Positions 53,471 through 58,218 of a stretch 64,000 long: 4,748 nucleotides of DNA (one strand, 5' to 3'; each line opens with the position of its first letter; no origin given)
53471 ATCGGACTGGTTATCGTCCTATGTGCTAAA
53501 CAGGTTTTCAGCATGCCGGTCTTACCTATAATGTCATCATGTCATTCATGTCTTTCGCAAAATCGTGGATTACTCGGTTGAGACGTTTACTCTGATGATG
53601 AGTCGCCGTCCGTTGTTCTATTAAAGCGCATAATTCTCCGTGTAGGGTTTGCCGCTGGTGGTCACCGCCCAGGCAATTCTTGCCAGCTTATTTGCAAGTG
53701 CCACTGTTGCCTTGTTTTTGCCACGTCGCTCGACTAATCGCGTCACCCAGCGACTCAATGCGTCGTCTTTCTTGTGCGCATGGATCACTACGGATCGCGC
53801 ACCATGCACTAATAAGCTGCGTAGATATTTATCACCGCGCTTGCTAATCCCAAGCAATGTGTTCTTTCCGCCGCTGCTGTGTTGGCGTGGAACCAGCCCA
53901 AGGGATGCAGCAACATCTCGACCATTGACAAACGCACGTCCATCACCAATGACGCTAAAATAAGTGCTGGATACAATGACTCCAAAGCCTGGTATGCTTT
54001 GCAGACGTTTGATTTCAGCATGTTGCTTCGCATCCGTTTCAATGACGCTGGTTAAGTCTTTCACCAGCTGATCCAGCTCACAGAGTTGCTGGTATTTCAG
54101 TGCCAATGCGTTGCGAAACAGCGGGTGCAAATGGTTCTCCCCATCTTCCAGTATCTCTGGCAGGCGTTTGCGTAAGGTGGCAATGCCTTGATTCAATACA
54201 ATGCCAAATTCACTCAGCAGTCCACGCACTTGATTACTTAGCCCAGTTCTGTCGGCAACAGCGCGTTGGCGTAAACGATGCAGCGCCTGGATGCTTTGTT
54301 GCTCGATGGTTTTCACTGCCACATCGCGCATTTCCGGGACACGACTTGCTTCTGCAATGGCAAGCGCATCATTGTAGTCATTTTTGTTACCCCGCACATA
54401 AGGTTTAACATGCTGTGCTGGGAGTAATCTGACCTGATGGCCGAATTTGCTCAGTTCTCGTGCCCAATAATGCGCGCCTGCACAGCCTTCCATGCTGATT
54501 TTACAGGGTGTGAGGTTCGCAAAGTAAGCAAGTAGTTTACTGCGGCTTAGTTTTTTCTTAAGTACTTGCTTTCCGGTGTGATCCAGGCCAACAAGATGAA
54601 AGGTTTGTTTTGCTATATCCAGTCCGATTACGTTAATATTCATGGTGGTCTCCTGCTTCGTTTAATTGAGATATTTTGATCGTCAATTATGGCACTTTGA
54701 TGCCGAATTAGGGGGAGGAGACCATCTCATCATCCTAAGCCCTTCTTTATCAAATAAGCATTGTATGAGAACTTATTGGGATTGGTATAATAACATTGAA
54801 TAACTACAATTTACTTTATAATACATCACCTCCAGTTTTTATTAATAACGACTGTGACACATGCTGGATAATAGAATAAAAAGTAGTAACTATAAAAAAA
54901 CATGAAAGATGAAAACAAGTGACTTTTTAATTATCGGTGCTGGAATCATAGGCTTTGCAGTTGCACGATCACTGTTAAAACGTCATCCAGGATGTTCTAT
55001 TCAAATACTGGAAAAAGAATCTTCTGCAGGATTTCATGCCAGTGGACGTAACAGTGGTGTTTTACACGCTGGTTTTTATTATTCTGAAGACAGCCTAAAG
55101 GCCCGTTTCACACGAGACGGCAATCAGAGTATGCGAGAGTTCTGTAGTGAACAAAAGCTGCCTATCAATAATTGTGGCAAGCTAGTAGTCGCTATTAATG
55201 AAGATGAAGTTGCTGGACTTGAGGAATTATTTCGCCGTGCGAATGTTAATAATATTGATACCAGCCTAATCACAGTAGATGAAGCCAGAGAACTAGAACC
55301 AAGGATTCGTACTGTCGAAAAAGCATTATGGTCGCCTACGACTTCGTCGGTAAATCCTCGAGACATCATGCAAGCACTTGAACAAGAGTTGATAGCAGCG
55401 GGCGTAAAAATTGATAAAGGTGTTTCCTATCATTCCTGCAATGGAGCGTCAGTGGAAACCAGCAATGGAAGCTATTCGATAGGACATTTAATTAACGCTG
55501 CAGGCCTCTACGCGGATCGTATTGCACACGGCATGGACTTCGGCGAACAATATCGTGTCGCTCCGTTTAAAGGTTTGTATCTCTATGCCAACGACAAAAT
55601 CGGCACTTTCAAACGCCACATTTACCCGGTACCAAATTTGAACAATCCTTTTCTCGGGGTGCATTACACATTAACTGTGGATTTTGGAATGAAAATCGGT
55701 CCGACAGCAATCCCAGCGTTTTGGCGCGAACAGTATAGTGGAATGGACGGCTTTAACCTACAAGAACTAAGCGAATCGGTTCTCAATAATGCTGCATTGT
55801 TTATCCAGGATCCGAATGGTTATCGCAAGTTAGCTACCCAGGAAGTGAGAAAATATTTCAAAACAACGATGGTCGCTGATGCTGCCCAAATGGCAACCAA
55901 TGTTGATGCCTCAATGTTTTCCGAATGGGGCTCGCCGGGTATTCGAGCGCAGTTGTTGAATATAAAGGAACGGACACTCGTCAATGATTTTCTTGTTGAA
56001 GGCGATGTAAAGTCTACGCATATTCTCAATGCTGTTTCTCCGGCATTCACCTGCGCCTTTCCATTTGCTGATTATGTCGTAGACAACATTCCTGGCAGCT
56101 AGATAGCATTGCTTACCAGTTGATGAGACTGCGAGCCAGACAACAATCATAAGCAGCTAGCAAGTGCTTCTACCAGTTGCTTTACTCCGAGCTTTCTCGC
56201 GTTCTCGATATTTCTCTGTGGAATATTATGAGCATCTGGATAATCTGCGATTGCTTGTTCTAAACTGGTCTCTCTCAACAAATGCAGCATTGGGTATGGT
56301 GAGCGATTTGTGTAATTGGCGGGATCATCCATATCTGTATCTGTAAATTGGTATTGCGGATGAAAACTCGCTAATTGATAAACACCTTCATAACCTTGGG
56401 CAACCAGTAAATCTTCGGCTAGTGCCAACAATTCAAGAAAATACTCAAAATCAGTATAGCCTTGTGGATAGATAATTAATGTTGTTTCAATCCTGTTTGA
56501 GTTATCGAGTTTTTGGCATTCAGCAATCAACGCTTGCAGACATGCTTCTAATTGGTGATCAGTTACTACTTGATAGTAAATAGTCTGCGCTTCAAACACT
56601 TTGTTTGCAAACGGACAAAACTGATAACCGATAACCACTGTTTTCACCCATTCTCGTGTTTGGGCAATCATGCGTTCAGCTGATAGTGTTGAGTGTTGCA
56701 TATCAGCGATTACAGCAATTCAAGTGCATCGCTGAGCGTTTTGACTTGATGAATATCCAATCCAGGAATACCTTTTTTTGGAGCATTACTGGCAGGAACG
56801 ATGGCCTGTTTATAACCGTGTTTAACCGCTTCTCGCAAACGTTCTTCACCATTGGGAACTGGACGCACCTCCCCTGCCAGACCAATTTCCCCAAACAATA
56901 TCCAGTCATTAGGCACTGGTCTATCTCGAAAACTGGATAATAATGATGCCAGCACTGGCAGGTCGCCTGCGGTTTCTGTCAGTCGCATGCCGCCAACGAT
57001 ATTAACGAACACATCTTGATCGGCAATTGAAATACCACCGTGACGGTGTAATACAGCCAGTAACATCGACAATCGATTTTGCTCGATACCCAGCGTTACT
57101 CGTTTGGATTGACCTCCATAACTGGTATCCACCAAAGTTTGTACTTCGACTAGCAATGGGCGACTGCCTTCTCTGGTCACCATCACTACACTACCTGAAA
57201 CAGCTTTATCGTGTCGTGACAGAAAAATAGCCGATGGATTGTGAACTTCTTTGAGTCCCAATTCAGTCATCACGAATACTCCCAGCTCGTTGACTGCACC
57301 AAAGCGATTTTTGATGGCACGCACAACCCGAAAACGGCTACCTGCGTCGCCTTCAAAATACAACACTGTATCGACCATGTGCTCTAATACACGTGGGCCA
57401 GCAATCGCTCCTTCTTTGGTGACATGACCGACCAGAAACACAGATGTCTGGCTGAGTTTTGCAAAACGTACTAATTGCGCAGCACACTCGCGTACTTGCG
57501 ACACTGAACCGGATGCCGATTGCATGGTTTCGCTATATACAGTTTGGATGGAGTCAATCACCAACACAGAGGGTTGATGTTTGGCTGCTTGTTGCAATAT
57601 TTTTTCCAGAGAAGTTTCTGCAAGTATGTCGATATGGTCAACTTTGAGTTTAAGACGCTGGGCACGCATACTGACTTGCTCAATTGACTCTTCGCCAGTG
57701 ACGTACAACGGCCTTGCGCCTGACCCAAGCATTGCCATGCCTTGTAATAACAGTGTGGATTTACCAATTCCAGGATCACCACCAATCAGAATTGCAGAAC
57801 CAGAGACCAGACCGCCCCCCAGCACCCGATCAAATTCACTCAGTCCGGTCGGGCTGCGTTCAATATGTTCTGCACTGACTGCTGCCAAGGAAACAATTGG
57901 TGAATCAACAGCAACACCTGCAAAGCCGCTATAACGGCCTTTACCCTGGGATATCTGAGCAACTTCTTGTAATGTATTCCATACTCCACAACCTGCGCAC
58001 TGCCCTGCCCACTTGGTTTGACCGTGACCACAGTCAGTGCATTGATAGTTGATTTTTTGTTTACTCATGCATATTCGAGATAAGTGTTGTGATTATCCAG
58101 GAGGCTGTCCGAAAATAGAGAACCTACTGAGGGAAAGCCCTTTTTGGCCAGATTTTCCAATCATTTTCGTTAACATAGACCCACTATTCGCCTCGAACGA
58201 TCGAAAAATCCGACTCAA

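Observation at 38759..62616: Two independent IS1595 insertions, each into a different multicopper-oxidase gene, both carrying the same A4 frameshift in the transposase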

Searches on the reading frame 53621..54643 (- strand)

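Call 20: search_protein_families(library=ncbifam, proteins=[window:53621-54643:-])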
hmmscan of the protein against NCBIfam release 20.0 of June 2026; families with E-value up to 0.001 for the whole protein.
window:53621-54643:- (340 aa): 2 families
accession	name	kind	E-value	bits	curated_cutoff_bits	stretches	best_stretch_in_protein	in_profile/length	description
NF033542.1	transpos_IS110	equivalog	1.8e-104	349.6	140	1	5-333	1-343/343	IS110 family RNA-guided transposase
NF051857.1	transpos_IS110_2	equivalog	1.2e-07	31.2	180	1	5-143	2-158/393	IS110 family transposase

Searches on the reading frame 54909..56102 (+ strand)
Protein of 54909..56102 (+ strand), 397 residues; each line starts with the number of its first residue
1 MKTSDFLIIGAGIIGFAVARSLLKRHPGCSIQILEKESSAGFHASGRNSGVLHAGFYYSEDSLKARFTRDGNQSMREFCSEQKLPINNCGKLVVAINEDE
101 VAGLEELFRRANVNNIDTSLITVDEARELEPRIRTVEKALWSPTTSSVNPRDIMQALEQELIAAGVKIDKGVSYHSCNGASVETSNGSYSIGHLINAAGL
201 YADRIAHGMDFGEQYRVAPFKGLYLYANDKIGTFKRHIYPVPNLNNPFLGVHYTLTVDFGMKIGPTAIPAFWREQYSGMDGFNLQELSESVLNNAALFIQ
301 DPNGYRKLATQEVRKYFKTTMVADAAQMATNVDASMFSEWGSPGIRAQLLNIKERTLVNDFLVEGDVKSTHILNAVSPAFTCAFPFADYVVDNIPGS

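Call 20: search_protein_families(library=ncbifam, proteins=[window:54909-56102:+])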
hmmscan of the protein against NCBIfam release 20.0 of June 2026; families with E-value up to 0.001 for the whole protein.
window:54909-56102:+ (397 aa): 14 families
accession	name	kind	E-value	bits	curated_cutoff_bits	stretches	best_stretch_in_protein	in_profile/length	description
NF008726.1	PRK11728.1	equivalog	1.1e-91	307.6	299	1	5-392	2-389/389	L-2-hydroxyglutarate oxidase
NF033460.1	glycerol3P_ox_II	equivalog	9e-30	104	460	1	4-272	2-276/361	type 2 glycerol-3-phosphate oxidase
TIGR02352.1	thiamin_ThiO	equivalog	3.9e-22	78.8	250.8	1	7-221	2-224/351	glycine oxidase ThiO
TIGR03364.1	HpnW_proposed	hypoth_equivalog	7.6e-19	68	285.1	1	5-190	2-185/365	TIGR03364 family FAD-dependent oxidoreductase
NF002480.1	PRK01747.1-1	equivalog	3.2e-15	55.6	540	1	3-163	248-408/645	bifunctional tRNA (5-methylaminomethyl-2-thiouridine)(34)-methyltransferase MnmC2/FAD-dependent 5-carboxymethylaminomethyl-2-thiouridine(34)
TIGR03197.1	MnmC_Cterm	equivalog_domain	1.5e-14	53.9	174.2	1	6-173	2-171/400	FAD-dependent 5-carboxymethylaminomethyl-2-thiouridine(34) oxidoreductase MnmC1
TIGR03377.1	glycerol3P_GlpA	equivalog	7.4e-12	44.6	552.8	1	6-230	2-230/530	anaerobic glycerol-3-phosphate dehydrogenase subunit GlpA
NF008313.0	PRK11101.1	equivalog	3.5e-11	42.4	425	1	3-150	8-150/548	anaerobic glycerol-3-phosphate dehydrogenase subunit A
NF002481.1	PRK01747.1-2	equivalog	5e-07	28.9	600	1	4-132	239-368/611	bifunctional tRNA (5-methylaminomethyl-2-thiouridine)(34)-methyltransferase MnmC2/FAD-dependent 5-carboxymethylaminomethyl-2-thiouridine(34)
NF050086.1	pipecolate_AmaA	exception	5e-07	28.7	600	1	3-202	25-237/425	L-pipecolate oxidase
NF001933.0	PRK00711.1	subfamily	4.6e-05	22.6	383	0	7-56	4-51/429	D-amino acid dehydrogenase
TIGR03329.1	Phn_aa_oxid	hypoth_equivalog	5.9e-05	22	632.8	1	3-187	24-222/460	putative aminophosphonate oxidoreductase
TIGR01373.1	soxB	subfamily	0.00037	19.4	529.45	1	3-139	30-164/407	sarcosine oxidase subunit beta family protein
NF008843.0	PRK11883.1-3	equivalog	0.00089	18.4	406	0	6-41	4-39/424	protoporphyrinogen oxidase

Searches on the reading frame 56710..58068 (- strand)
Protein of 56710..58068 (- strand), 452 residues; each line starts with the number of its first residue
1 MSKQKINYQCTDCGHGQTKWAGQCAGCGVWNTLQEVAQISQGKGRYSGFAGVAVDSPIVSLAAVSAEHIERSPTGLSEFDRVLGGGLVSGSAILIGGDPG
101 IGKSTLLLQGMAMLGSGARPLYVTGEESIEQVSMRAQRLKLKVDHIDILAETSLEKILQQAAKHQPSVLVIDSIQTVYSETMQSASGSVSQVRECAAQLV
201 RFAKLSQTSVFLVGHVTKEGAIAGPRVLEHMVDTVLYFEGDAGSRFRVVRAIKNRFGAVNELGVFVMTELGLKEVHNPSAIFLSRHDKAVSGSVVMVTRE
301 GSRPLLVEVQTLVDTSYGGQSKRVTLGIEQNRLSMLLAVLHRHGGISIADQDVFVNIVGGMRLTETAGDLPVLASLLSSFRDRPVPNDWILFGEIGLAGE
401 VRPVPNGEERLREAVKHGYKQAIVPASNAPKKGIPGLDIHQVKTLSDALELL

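Call 20: search_protein_families(library=ncbifam, proteins=[window:56710-58068:-])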
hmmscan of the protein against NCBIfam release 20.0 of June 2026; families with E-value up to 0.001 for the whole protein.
window:56710-58068:- (452 aa): 17 families
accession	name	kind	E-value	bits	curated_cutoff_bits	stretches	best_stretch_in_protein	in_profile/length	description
TIGR00416.1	sms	equivalog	1.3e-184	614.2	403.05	1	1-449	1-454/454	DNA repair protein RadA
NF006799.0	PRK09302.1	equivalog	8.3e-12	44.4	408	1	57-255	240-451/515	circadian clock protein KaiC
TIGR02902.1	spore_lonB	equivalog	8.7e-12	44.4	723.3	1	318-450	393-528/531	ATP-dependent protease LonB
TIGR03881.1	KaiC_arch_4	hypoth_equivalog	1.3e-11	44.6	247.8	1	70-185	1-101/231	KaiC domain-containing protein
TIGR02903.1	spore_lon_C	equivalog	4.2e-11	42.1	678.8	1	337-451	497-613/615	Lon family ATP-dependent protease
TIGR03877.1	thermo_KaiC_1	hypoth_equivalog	6.5e-07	29.1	307.25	0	69-143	1-76/238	KaiC domain-containing protein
TIGR00764.1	lon_rel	equivalog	7.8e-07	28.1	516.6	1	330-429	464-564/608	ATP-dependent protease LonB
NF004723.0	PRK06067.1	subfamily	8.1e-07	28.8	194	1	73-144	17-89/243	flagellar accessory protein FlaH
TIGR03600.1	phage_DnaB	exception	9.4e-07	28.1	498.65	1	73-196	178-296/421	phage replicative helicase, DnaB family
TIGR02237.1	recomb_radB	equivalog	2.8e-06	27.4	172.4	1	80-251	2-190/210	DNA repair and recombination protein RadB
NF006320.0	PRK08533.1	equivalog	5.9e-06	26.1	215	0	78-107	12-41/230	flagellar accessory protein FlaH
TIGR02653.1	Lon_rel_chp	hypoth_equivalog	3.8e-05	22.2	628.25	1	347-430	559-643/675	protease Lon-related BREX system protein BrxL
TIGR00763.1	lon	equivalog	5.6e-05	21.8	608.05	1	372-449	708-791/795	endopeptidase La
NF052589.1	ArlH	equivalog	8.5e-05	22.4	215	0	77-109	7-39/229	archaellum protein ArlH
NF008053.0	PRK10787.1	equivalog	0.00017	19.8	891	1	369-451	681-769/784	endopeptidase La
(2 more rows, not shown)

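Call 21: find_encoding_contigs(protein=window:56710-58068:-, flank=10000, max_places=6)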
Protein window:56710-58068:- (452 aa): 2 contigs read that carry it; 2 places shown.
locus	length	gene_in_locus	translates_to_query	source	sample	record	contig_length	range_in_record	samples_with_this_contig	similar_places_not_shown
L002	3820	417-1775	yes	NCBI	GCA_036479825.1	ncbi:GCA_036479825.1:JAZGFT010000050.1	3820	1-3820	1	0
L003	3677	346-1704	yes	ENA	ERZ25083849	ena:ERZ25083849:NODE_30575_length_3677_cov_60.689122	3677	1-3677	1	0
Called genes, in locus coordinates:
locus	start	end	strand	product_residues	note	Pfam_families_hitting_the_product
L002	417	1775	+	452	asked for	PF18073:Zn_ribbon_LapB, PF13481:AAA_25, PF23442:DUF7125 (weak), PF06745:ATPase, PF13479:AAA_24 (weak), PF06745:ATPase (weak), PF13541:ChlI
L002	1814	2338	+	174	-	PF07209:DUF1415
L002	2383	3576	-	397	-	PF01266:DAO, PF13450:NAD_binding_8 (faint)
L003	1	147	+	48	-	?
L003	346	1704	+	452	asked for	PF18073:Zn_ribbon_LapB, PF13481:AAA_25, PF23442:DUF7125 (weak), PF06745:ATPase, PF13479:AAA_24 (weak), PF06745:ATPase (weak), PF13541:ChlI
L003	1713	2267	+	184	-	PF07209:DUF1415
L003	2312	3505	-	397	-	PF01266:DAO, PF13450:NAD_binding_8 (faint)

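Call 23: list_cluster_members(proteins=[window:56710-58068:-, window:38835-39188:+, window:39089-39778:+, window:39188-39778:+, window:39140-39778:+, window:39164-39778:+, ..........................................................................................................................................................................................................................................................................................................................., window:39203-39778:+, P0001, window:36787-37905:-])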
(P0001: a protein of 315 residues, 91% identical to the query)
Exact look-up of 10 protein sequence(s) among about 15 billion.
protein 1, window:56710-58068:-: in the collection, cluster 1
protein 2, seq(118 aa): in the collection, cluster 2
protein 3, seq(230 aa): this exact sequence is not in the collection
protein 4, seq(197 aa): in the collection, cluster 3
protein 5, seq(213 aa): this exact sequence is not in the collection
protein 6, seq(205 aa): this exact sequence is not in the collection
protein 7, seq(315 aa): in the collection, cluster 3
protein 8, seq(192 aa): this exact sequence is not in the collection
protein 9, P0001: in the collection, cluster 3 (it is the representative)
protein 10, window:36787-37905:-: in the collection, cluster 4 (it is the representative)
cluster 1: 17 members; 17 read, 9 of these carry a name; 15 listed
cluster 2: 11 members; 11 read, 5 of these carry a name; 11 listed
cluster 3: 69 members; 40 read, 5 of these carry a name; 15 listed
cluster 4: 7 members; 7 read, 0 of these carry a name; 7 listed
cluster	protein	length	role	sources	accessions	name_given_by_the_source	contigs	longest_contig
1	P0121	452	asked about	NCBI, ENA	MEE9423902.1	MAG: DNA repair protein RadA [Methylococcales bacterium]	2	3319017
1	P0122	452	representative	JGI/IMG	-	DNA repair protein RadA/Sms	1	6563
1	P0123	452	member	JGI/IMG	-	DNA repair protein RadA/Sms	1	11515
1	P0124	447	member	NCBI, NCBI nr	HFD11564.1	MAG TPA: DNA repair protein RadA [Crenotrichaceae bacterium] | DNA repair protein RadA [Crenotrichaceae bacterium]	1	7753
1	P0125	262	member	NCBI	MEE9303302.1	MAG: magnesium chelatase domain-containing protein, partial [Thiotrichaceae bacterium]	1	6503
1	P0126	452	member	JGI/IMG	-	DNA repair protein RadA/Sms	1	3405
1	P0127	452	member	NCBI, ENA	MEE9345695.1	MAG: DNA repair protein RadA [Methylococcales bacterium]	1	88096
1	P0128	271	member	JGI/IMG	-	DNA repair protein RadA/Sms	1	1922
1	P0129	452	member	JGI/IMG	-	DNA repair protein RadA/Sms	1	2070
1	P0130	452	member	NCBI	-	-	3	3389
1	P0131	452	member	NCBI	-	-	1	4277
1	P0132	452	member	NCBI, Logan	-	-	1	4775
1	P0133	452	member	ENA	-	-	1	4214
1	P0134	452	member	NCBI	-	-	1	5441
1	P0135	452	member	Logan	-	-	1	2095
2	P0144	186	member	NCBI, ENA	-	-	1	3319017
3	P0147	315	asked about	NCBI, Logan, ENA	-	-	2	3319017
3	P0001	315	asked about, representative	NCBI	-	-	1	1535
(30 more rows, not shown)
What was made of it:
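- The exact 'repaired' 315-aa protein (P0147) is recorded on the same 3,319,017-bp contig that carries this window's RadA, ORF A and ISAs1 proteins (call 23).
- Tried and rejected: The cluster look-up later showed it on the 3.3-Mb contig (call 23).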

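Call 25: find_encoding_contigs(protein=P0147, flank=3000, max_places=10)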
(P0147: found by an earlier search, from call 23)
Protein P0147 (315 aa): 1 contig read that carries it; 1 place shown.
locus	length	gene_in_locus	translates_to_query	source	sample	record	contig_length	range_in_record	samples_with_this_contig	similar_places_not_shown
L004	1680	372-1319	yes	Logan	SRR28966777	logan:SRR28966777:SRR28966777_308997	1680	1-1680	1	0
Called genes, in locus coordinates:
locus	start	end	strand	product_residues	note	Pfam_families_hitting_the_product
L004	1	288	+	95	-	?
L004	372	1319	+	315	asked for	PF12760:Zn_ribbon_IS1595, PF12762:DDE_Tnp_IS1595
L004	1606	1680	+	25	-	?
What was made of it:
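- Tried and rejected: DNA of that contig was never returned (calls 21, 25), so a census of copies was impossible.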
